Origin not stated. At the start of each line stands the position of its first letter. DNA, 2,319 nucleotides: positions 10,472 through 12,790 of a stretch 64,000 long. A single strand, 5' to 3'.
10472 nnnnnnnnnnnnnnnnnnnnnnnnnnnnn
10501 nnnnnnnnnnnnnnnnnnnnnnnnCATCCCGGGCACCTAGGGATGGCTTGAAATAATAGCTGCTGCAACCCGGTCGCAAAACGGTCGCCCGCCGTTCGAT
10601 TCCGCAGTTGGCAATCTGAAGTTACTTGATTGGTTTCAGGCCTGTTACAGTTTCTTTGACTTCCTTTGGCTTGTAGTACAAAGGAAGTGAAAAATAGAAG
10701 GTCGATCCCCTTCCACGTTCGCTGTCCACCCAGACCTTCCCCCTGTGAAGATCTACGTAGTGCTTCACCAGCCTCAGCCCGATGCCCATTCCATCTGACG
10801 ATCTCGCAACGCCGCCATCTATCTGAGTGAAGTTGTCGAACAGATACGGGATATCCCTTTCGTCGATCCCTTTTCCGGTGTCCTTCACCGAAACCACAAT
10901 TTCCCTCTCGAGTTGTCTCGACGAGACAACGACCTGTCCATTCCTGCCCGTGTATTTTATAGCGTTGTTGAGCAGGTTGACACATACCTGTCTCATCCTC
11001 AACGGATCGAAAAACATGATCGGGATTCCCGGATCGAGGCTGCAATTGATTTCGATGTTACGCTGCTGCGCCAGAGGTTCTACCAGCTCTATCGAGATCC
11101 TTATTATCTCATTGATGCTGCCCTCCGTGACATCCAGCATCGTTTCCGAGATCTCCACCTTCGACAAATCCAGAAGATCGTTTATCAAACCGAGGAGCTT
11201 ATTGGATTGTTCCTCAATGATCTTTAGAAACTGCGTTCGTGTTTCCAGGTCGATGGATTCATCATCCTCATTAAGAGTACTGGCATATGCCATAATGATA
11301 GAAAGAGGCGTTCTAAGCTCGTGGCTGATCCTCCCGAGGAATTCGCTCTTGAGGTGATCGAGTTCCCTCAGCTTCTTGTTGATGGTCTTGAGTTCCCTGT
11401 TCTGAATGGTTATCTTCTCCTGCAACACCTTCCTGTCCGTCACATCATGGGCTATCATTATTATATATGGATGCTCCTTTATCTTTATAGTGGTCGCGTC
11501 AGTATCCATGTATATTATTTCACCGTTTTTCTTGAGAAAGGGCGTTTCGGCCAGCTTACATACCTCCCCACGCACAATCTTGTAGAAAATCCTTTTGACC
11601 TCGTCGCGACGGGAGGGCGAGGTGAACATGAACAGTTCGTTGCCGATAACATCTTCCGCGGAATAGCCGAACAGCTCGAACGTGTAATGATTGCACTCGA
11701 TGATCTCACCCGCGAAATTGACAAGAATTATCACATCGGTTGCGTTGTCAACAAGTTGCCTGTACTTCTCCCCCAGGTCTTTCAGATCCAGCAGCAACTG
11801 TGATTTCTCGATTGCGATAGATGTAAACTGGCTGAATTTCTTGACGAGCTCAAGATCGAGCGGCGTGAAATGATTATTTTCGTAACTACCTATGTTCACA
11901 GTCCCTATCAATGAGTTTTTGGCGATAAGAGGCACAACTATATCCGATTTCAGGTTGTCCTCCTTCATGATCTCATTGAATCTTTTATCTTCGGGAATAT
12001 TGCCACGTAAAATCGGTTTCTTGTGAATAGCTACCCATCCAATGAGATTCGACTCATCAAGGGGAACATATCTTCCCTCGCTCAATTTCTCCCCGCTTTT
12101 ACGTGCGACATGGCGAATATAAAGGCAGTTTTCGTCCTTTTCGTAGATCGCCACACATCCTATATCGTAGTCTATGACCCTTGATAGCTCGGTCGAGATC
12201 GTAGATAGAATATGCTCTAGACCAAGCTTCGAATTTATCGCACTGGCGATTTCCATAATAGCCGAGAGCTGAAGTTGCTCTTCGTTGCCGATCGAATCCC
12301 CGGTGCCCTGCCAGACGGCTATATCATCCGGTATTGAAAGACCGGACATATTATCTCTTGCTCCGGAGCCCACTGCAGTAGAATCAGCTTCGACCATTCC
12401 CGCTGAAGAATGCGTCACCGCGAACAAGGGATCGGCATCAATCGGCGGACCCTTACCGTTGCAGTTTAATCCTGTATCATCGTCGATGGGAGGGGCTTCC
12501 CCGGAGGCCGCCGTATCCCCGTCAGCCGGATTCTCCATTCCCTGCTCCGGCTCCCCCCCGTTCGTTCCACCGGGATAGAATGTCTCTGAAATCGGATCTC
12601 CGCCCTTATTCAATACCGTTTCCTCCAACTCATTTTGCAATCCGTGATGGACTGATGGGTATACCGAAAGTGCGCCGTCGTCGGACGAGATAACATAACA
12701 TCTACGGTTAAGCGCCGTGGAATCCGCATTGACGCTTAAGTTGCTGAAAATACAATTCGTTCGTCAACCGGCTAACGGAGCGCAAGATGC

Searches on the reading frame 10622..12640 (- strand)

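Call 3: search_protein_families(library=pfam, proteins=[window:10622-12640:-], max_evalue=0.01)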
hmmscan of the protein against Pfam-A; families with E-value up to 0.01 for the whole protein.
window:10622-12640:- (672 aa): 12 families
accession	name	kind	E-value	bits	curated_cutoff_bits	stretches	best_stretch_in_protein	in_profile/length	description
PF02518.31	HATPase_c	-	3.1e-27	95.7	26.4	1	545-654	2-109/111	Histidine kinase-, DNA gyrase B-, and HSP90-like ATPase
PF00512.31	HisKA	-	2.8e-17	62.9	26.9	1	431-496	2-64/66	His Kinase A (phospho-acceptor) domain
PF13185.12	GAF_2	-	3.8e-14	53.5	28.6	1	141-278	4-136/136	GAF domain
PF01590.32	GAF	-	2.3e-13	51.3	22.4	1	141-277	2-133/133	GAF domain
PF00989.32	PAS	-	5.4e-13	49.4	22.6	1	291-400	1-113/113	PAS fold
PF13426.13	PAS_9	-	4.9e-10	40.1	27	1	303-402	3-103/103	PAS domain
PF13492.12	GAF_3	-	5.9e-09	36.9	27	1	141-278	2-128/129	GAF domain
PF13188.13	PAS_8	-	6.1e-07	29.6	21.8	1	291-349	1-58/65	PAS domain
PF08447.18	PAS_3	-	5.4e-06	27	25.6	1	314-388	2-78/89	PAS fold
PF08448.16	PAS_4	-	0.00017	22.2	23.1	1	297-404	1-109/110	PAS fold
PF13581.12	HATPase_c_2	-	0.00092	19.7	27.4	1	556-631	39-111/127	Histidine kinase-like ATPase domain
PF24820.1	Diguanyl_cycl_sensor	-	0.0037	17.6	28.1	1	297-387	2-98/109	Diguanylate cyclase-like sensor domain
